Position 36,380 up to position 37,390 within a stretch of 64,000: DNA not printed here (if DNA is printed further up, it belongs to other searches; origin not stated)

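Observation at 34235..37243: Candidate MDC1-like checkpoint mediator in a green alga: a TQxF cluster plus C-terminal tandem BRCT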

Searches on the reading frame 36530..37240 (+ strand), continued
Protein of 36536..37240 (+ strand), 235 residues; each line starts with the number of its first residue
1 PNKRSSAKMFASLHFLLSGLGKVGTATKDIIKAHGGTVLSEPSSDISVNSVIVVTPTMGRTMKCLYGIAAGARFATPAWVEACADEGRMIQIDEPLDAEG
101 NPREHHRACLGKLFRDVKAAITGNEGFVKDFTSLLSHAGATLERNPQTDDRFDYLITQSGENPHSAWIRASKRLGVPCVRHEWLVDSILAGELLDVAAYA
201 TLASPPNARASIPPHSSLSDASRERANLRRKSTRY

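Call 73: search_solved_structures(query=A4, max_evalue=1e-14, show_alignments=5)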
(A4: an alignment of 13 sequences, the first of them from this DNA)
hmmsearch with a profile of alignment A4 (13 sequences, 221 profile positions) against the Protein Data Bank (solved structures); distinct sequences matched with E-value up to 1e-14: 5.
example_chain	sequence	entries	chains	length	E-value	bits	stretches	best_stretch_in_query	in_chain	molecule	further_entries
1kzy_C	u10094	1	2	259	1.3e-20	77.2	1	6-218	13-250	TUMOR SUPPRESSOR P53-BINDING PROTEIN 1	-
1gzh_B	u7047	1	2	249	1.3e-20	77.1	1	6-218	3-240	TUMOR SUPPRESSOR P53-BINDING PROTEIN 1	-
5ecg_C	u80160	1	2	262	1.3e-20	77.1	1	6-218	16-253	Tumor suppressor p53-binding protein 1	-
2vxc_A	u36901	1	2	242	2.1e-15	60.1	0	7-209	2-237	DNA REPAIR PROTEIN RHP9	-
2vxb_A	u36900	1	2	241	3.3e-15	59.5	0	8-209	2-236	DNA REPAIR PROTEIN RHP9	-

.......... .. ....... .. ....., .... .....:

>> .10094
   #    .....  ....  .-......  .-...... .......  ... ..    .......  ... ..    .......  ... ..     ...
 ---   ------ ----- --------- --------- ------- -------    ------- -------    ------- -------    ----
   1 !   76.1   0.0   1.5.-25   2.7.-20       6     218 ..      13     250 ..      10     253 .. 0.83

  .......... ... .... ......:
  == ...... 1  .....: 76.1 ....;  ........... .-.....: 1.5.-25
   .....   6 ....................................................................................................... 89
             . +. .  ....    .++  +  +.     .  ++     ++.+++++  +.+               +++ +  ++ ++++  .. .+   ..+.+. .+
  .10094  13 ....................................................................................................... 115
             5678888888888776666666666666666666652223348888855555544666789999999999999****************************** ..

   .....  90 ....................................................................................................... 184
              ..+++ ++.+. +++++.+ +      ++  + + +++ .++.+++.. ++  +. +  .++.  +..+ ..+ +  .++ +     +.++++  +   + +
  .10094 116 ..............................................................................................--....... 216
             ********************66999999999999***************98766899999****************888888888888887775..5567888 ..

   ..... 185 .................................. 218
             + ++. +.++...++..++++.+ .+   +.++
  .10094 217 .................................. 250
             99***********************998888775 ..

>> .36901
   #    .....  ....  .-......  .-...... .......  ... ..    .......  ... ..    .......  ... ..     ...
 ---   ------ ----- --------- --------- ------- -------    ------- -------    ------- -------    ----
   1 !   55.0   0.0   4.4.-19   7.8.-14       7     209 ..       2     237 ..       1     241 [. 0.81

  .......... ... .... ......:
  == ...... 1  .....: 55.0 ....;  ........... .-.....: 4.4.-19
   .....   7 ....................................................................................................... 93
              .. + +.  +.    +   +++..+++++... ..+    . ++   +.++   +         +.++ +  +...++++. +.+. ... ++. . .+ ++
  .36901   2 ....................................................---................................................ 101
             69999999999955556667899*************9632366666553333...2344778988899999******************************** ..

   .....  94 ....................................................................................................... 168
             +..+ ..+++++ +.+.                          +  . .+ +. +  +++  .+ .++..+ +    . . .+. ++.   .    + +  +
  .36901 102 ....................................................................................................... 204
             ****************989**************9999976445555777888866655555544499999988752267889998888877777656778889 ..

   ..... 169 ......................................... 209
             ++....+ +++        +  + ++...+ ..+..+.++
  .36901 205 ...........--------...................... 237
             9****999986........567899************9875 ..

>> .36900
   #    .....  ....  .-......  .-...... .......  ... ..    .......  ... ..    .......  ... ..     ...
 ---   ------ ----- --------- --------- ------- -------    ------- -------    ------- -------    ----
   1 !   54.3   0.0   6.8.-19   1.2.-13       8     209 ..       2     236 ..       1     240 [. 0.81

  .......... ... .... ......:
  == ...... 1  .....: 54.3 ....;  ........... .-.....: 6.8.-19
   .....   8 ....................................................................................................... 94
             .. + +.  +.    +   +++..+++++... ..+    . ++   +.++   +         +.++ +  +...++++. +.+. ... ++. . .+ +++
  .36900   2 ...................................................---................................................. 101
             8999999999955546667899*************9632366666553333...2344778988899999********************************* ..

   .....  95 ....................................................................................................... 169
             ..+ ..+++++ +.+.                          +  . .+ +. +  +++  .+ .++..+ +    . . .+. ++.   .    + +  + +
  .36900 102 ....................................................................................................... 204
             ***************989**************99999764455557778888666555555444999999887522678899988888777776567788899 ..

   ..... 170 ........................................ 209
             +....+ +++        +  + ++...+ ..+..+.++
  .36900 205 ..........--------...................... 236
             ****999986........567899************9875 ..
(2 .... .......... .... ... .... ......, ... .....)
